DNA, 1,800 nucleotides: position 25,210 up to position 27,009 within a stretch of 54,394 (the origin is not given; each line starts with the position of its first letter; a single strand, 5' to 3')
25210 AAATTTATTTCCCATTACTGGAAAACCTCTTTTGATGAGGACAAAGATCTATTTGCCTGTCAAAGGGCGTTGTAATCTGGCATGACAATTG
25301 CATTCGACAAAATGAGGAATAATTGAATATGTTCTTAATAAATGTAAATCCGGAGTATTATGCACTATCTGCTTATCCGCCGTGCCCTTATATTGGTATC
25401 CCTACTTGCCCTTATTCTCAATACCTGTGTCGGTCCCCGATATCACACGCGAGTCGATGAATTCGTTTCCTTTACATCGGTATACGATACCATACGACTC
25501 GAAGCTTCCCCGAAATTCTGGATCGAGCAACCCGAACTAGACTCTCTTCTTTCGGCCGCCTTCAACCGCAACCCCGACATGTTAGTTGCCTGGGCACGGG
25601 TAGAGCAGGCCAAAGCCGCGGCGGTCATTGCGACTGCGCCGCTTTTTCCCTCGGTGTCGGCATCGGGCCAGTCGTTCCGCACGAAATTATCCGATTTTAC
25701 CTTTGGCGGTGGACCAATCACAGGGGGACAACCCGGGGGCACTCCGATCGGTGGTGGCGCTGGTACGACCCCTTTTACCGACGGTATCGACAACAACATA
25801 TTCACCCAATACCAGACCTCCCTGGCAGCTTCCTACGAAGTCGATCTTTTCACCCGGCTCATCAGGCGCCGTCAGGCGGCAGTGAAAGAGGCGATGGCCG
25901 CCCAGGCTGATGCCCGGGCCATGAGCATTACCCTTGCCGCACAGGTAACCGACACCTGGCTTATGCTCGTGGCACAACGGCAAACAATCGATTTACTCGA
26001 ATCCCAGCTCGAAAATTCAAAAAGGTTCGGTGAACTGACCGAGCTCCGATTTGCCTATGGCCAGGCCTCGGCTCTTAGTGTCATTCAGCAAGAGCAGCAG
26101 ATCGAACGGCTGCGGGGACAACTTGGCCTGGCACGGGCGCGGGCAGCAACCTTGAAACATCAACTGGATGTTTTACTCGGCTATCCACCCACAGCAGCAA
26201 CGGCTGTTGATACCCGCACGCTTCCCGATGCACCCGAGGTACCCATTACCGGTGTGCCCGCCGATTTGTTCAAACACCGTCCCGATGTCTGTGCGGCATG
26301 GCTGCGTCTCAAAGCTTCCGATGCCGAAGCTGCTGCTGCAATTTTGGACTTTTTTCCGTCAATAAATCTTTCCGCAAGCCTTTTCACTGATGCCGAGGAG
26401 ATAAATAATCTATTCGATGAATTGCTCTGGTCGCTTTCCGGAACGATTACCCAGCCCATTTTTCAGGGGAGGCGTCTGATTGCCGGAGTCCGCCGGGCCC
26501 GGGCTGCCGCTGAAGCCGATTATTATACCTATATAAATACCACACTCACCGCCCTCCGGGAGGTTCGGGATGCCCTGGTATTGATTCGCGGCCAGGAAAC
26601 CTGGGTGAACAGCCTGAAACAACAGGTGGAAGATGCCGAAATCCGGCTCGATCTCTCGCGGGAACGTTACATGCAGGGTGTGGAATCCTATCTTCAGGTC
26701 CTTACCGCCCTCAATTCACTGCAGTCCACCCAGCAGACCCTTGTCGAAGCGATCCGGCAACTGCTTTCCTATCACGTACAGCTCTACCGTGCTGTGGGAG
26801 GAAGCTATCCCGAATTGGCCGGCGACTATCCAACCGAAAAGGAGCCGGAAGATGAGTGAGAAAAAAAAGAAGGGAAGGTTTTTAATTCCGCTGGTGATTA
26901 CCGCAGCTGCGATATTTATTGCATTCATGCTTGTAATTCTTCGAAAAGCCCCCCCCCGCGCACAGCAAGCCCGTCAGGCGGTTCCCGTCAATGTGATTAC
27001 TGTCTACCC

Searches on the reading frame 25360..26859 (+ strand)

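Call 79: search_protein_families(library=pfam, proteins=[window:25360-26859:+], max_evalue=0.00001)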
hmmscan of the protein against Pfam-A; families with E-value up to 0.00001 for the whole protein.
window:25360-26859:+ (499 aa): 1 family
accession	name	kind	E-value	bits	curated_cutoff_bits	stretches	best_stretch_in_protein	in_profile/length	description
PF02321.23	OEP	-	5e-49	167.1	22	2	304-480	9-187/187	Outer membrane efflux protein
